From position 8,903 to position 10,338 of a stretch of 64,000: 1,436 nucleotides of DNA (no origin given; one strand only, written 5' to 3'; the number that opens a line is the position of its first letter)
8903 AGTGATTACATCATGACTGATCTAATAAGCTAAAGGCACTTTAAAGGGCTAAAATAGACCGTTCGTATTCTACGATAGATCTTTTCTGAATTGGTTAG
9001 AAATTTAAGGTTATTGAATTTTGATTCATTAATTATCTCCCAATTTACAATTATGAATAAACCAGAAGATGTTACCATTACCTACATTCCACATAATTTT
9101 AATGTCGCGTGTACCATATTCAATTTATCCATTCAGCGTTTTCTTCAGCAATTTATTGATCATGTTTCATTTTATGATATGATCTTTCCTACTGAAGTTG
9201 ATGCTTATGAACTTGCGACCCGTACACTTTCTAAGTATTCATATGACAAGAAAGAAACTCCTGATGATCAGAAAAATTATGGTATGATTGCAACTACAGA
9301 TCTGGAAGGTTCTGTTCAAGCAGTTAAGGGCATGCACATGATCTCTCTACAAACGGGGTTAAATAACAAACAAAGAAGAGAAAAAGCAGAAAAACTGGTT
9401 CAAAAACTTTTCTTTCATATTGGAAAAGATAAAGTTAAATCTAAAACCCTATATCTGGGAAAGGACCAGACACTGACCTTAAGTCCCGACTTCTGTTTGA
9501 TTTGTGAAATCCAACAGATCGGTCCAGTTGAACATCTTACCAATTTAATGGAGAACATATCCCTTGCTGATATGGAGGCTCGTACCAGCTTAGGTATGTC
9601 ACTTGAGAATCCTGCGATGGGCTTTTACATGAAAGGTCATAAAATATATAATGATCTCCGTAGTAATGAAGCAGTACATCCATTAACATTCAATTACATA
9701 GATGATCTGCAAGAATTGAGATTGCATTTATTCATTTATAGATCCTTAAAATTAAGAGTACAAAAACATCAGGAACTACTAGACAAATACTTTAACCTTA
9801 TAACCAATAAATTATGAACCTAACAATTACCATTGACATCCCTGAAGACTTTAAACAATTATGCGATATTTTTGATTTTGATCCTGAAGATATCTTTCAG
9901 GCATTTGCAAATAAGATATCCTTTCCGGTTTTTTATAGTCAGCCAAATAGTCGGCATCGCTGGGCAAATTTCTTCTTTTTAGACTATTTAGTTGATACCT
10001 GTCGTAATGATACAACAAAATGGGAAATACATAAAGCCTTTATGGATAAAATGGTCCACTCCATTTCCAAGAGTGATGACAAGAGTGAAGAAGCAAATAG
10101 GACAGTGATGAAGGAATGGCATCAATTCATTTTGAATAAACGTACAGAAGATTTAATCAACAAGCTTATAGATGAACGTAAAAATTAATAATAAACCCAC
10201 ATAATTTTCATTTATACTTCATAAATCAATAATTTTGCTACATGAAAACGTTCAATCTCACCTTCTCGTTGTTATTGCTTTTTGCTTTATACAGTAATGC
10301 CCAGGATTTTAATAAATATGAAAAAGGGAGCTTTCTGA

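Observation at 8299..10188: XRE regulator plus a coupled gene pair built from three copies of one unknown, possibly ribbon-helix-helix-like unit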

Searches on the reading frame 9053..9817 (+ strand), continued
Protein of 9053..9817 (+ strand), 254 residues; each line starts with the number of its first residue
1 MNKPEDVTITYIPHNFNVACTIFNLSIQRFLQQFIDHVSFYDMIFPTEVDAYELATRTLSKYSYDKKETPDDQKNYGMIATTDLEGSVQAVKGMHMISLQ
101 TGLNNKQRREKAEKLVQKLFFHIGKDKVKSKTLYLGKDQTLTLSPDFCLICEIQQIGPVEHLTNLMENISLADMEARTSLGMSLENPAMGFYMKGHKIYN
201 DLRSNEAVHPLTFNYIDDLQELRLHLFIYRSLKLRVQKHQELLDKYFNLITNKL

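Call 68: search_protein_families(library=pfam, proteins=[L148:3381-3701:-, L147:3375-3698:-, L139:3933-4139:-, L165:3685-3963:-, L171:4516-4704:-, L178:2494-2895:-, L155:3094-3426:-, L105:4661-4879:-, L106:4615-4833:-, L132:165-491:+], max_evalue=0.05)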
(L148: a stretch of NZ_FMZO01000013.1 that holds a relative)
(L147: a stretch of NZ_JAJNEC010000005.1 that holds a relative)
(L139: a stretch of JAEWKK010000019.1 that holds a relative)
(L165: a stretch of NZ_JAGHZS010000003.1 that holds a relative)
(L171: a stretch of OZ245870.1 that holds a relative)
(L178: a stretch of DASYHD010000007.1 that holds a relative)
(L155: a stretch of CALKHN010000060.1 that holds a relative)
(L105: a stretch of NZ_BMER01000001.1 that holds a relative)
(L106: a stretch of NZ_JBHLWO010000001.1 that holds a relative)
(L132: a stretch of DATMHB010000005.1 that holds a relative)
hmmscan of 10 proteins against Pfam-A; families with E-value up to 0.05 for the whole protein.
L148:3381-3701:- (106 aa): 7 families
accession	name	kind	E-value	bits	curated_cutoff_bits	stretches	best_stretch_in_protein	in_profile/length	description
PF01381.28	HTH_3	-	9e-06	26.1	23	1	26-72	8-54/55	Helix-turn-helix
PF13443.12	HTH_26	-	1.3e-05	25.8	22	1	18-75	1-59/63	Cro/C1-type HTH DNA-binding domain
PF13412.12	HTH_24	-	0.0015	18.5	21.9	1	19-45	9-35/48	Winged helix-turn-helix DNA-binding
PF13384.12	HTH_23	-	0.011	15.9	24.6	1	18-47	7-37/50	Homeodomain-like domain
PF01325.25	Fe_dep_repress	-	0.017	15.7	26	1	27-46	22-41/60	Iron dependent repressor, N-terminal DNA binding domain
PF13936.12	HTH_38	-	0.02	15.1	27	0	23-46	16-39/44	Helix-turn-helix domain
PF06971.19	Put_DNA-bind_N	-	0.028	14.9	27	0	25-46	25-46/49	Putative DNA-binding protein N-terminus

L147:3375-3698:- (107 aa): 3 families
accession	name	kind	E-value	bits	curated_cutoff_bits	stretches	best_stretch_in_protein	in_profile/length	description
PF01381.28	HTH_3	-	0.00026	21.4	23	1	33-72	15-54/55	Helix-turn-helix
PF13443.12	HTH_26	-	0.003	18.2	22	1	18-75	1-59/63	Cro/C1-type HTH DNA-binding domain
PF17024.10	DMAP1_like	-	0.049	14.2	30.8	0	19-50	44-75/113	Putative DMAP1-like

L139:3933-4139:- (68 aa): 5 families
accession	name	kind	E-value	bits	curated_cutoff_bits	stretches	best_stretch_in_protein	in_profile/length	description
PF01381.28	HTH_3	-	1.5e-10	41.4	23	1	13-65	3-55/55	Helix-turn-helix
PF13443.12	HTH_26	-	1e-06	29.3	22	1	10-67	1-59/63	Cro/C1-type HTH DNA-binding domain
PF07022.19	Phage_CI_repr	-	0.0011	19.7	22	1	21-67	14-59/65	Bacteriophage CI repressor helix-turn-helix domain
PF13560.12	HTH_31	-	0.0012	19.6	27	1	24-64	19-60/64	Helix-turn-helix domain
PF15943.11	YdaS_toxin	-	0.011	16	30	1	25-46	14-35/65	Bacterial toxin YdaS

L165:3685-3963:- (92 aa): 5 families
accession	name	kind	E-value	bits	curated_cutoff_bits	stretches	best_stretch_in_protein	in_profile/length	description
PF01381.28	HTH_3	-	8.8e-10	38.9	23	1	46-86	15-55/55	Helix-turn-helix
PF13443.12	HTH_26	-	6.1e-07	30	22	1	31-89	1-60/63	Cro/C1-type HTH DNA-binding domain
PF07022.19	Phage_CI_repr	-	2.7e-05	24.9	22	1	29-88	3-59/65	Bacteriophage CI repressor helix-turn-helix domain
PF13560.12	HTH_31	-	0.0044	17.7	27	1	45-85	19-60/64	Helix-turn-helix domain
PF05269.17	Phage_CII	-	0.0067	17.1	21.3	1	24-84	13-63/91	Bacteriophage CII protein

L171:4516-4704:- (62 aa): 0 families

L178:2494-2895:- (133 aa): 3 families
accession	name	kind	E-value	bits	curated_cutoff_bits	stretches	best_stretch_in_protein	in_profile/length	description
PF01381.28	HTH_3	-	1.9e-05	25.1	23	1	15-68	1-53/55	Helix-turn-helix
PF13560.12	HTH_31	-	0.002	18.8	27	1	12-70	3-61/64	Helix-turn-helix domain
PF12844.13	HTH_19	-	0.0087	16.4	30.2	1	12-69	1-57/64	Helix-turn-helix domain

L155:3094-3426:- (110 aa): 0 families

L105:4661-4879:- (72 aa): 2 families
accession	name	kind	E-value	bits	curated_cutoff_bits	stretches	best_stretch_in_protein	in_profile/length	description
PF13443.12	HTH_26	-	1.6e-06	28.7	22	1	5-60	3-58/63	Cro/C1-type HTH DNA-binding domain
PF01381.28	HTH_3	-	0.0016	18.8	23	1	9-57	4-53/55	Helix-turn-helix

L106:4615-4833:- (72 aa): 2 families
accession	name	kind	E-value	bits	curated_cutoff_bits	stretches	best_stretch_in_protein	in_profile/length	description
PF13443.12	HTH_26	-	3e-08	34.2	22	1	4-61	2-59/63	Cro/C1-type HTH DNA-binding domain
PF01381.28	HTH_3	-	0.00032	21.1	23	1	11-59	8-55/55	Helix-turn-helix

L132:165-491:+ (108 aa): 6 families
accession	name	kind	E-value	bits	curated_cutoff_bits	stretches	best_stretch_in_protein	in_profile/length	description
PF01381.28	HTH_3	-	3.1e-11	43.6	23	1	12-66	1-55/55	Helix-turn-helix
PF12844.13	HTH_19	-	4.5e-10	39.7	30.2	1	9-68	1-60/64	Helix-turn-helix domain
PF13560.12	HTH_31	-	1.2e-07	32.4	27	1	8-64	2-59/64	Helix-turn-helix domain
PF13413.12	HTH_25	-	0.0073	16.5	24.6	0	11-43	1-33/62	Helix-turn-helix domain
PF07955.17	DUF1687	-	0.012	16.5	27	1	39-86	50-100/128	Protein of unknown function (DUF1687)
PF13443.12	HTH_26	-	0.016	15.9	22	1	12-62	2-53/63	Cro/C1-type HTH DNA-binding domain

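Call 69: search_protein_families(library=ncbifam, proteins=[L006:4252-5997:+, L148:4515-5444:+, L171:4692-5600:+, L155:3994-4944:+, L148:4093-4563:+, L011:7266-7928:+, L148:5368-6036:+, L105:5001-6779:+], max_evalue=0.1)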
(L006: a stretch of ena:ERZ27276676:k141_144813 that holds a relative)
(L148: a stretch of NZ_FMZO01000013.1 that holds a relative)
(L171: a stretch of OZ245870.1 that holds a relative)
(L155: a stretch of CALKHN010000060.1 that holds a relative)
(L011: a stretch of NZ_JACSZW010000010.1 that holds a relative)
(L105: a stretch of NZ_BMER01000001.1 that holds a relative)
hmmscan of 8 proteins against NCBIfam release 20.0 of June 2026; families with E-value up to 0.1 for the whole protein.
L006:4252-5997:+ (581 aa): 1 family
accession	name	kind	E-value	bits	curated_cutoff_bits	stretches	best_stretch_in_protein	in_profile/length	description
TIGR01262.1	maiA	equivalog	0.066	12.8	171.05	0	206-309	20-121/211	maleylacetoacetate isomerase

L148:4515-5444:+ (309 aa): 0 families

L171:4692-5600:+ (302 aa): 2 families
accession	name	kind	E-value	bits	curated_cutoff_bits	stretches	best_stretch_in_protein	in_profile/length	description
TIGR02221.1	cas_TM1812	equivalog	0.00044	20.3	76.25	1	15-87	32-98/218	TIGR02221 family CRISPR-associated protein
TIGR01805.1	CM_mono_grmpos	equivalog_domain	0.028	14.7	71.2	1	257-282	2-27/81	chorismate mutase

L155:3994-4944:+ (316 aa): 0 families

L148:4093-4563:+ (156 aa): 0 families

L011:7266-7928:+ (220 aa): 0 families

L148:5368-6036:+ (222 aa): 1 family
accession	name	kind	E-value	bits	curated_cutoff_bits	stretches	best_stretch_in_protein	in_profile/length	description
NF038185.1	KdpD_non_kinase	exception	0.062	12.5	550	1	108-170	271-333/373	KdpD-like non-kinase potassium sensor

L105:5001-6779:+ (592 aa): 0 families

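Call 70: search_dna_similar(query=window:9053-9817:+, collection=plasmids, mode=protein, max_evalue=0.001, max_rows=10)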
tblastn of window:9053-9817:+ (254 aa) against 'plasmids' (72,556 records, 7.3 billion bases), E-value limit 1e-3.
No match.

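Call 71: search_dna_similar(query=window:9053-9817:+, collection=phages, mode=protein, max_evalue=0.001, max_rows=10)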
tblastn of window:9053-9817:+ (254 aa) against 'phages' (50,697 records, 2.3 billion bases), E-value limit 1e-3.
No match.

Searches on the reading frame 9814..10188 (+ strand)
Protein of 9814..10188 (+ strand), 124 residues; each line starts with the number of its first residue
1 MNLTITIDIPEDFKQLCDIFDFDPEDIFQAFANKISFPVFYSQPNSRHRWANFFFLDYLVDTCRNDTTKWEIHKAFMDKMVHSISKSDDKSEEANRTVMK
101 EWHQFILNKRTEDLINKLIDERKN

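Call 3: search_protein_families(library=pfam, proteins=[window:9814-10188:+], max_evalue=1)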
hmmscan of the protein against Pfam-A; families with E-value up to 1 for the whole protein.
window:9814-10188:+ (124 aa): 2 families
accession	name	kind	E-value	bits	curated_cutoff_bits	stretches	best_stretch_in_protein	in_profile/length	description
PF00790.25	VHS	-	0.0099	16.2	29.8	1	53-121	64-136/141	VHS domain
PF13902.11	R3H-assoc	-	0.077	13.8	25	1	46-110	24-79/127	R3H-associated N-terminal domain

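Call 4: search_protein_families(library=ncbifam, proteins=[window:9814-10188:+], max_evalue=1)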
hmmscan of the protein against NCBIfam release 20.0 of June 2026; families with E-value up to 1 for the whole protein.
window:9814-10188:+ (124 aa): 0 families

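Call 5: search_protein_families(library=padloc, proteins=[window:9814-10188:+], max_evalue=1)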
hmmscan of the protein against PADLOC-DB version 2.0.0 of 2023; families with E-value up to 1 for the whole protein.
window:9814-10188:+ (124 aa): 0 families

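Call 6: search_protein_families(library=phrogs, proteins=[window:9814-10188:+], max_evalue=1)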
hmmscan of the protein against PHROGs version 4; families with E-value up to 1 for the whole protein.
window:9814-10188:+ (124 aa): 4 families
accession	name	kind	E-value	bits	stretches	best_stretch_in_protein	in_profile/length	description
phrog_9207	-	unknown function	0.07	14.5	1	63-103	27-68/104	-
phrog_28229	-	unknown function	0.17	13.2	1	2-23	5-26/154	-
phrog_28415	-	unknown function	0.24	12.5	1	67-115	33-80/87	-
phrog_22198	-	unknown function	0.65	10.8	1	64-119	29-87/168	-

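Call 8: find_homologous_proteins(query=window:9814-10188:+)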
Query window:9814-10188:+ (124 aa): 3 proteins with E <= 0.001 among 5 candidates.
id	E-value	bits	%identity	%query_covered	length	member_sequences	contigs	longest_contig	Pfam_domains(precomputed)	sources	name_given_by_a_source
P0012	6.2e-78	277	99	100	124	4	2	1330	-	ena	-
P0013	9.3e-53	196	67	100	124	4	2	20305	-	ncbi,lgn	-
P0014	4.6e-45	171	60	100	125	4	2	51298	-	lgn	-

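Call 23: predict_structure(alignment_id=A2)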
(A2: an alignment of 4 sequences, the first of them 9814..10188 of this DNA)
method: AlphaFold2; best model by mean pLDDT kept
length: 124 residues; sequences in the alignment: 4
mean_pLDDT: 63.8   pTM: 0.49
mean pLDDT of the five models: 63.8, 55.8, 55.7, 54.7, 46.7
residues with pLDDT >= 90: 0; 70-90: 51; 50-70: 50; < 50: 23
segments of 3 or more residues with pLDDT < 50: 1-5, 33-50
pLDDT, mean of each block of 10 residues (from residue 1): 44 67 64 45 42 63 76 81 67 74 74 70 63
secondary structure, 60 per line:
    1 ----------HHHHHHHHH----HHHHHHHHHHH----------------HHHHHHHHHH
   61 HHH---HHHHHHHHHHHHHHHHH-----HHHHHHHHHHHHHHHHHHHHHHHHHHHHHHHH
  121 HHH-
elements in order: H11-19 H24-34 H51-63 H67-83 H89-123

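Call 30: search_solved_structures(query=A2, max_evalue=10)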
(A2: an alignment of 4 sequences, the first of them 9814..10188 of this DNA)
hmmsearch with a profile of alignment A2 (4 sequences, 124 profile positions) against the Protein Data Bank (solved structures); distinct sequences matched with E-value up to 10: 3.
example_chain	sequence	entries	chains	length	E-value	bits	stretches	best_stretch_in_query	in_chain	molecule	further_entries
5ghe_A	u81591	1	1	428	0.29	14.7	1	2-116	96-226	Pesticidal crystal protein Cry6Aa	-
5kuc_A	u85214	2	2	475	0.37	14.4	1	2-116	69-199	Pesticidal crystal protein Cry6Aa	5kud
8g8i_A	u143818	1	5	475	1.1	12.8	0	4-39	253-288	C3HR3_9r_shift4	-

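Call 45: fold_search(model_id=the predicted structure, library=pdb)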
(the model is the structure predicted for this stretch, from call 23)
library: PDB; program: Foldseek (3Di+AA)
matches with E <= 10: 20; with E <= 0.001: 0
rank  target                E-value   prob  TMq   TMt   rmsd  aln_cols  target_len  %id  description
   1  2oeq_C                9.0e-01  0.09  0.18  0.20  13.8       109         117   16  Protein of Unknown Function (DUF964) from Bacillus stearothermophilus (released 2007-01-30)
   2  3ebb_B                4.7e+00  0.14  0.23  0.12   6.8        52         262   19  PLAP/P97 complex (released 2009-02-24)
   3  2qyp_A                4.7e+00  0.05  0.21  0.28  10.3        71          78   25  Orthorhombic Crystal Structure of Human Saposin C Dimer in Open Conformation (released 2008-04-29)
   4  6w17_H                6.0e+00  0.04  0.22  0.20  12.3       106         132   16  Structure of Dip1-activated Arp2/3 complex with nucleated actin filament (released 2020-08-12)
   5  5l3b_A                6.0e+00  0.04  0.23  0.07  22.9       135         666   12  Human LSD1/CoREST: LSD1 D556G mutation (released 2016-05-04)
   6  2y48_A                6.8e+00  0.04  0.26  0.07  24.5       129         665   12  Crystal structure of LSD1-CoREST in complex with a N-terminal SNAIL peptide (released 2011-02-16)
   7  5u9e_B                7.6e+00  0.10  0.25  0.20   3.6        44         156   11  Structure of the Regulatory Domain of the AraC Family Transcriptional Activator RhaR (released 2017-12-20)
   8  3ckd_B                8.1e+00  0.08  0.28  0.16   5.7        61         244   21  Crystal structure of the C-terminal domain of the Shigella type III effector IpaH (released 2008-03-25)
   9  7cdf_A                8.1e+00  0.06  0.25  0.07   9.5        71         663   15  Crystal structure of LSD1-CoREST in complex with PRSFLVRRK peptide (released 2021-06-23)
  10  4okv_F                8.1e+00  0.04  0.24  0.38   7.7        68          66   15  Crystal structure of anopheline anti-platelet protein with Fab antibody (released 2014-04-30)
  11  5l3d_A                8.1e+00  0.03  0.24  0.07  22.7       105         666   13  Human LSD1/CoREST: LSD1 Y761H mutation (released 2016-05-04)
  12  8zp5_F                8.1e+00  0.02  0.20  0.17  13.6       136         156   14  Cryo-EM structure of origin recognition complex (Orc5 basic patch mutations) with ARS1 DNA bound (released 2025-04-16)
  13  6tuy_A                8.6e+00  0.05  0.23  0.07   9.1        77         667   16  Human LSD1/CoREST bound to the quinazoline inhibitor MC4106 (released 2021-07-21)
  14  4bay_A                9.1e+00  0.03  0.24  0.07  23.4       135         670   12  Phosphomimetic mutant of LSD1-8a splicing variant in complex with CoREST (released 2013-11-27)
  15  5u1a_B                9.1e+00  0.02  0.19  0.16  16.5        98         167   18  Ferritin with Gc MtrE loop 1 inserted at His34 (released 2017-10-11)
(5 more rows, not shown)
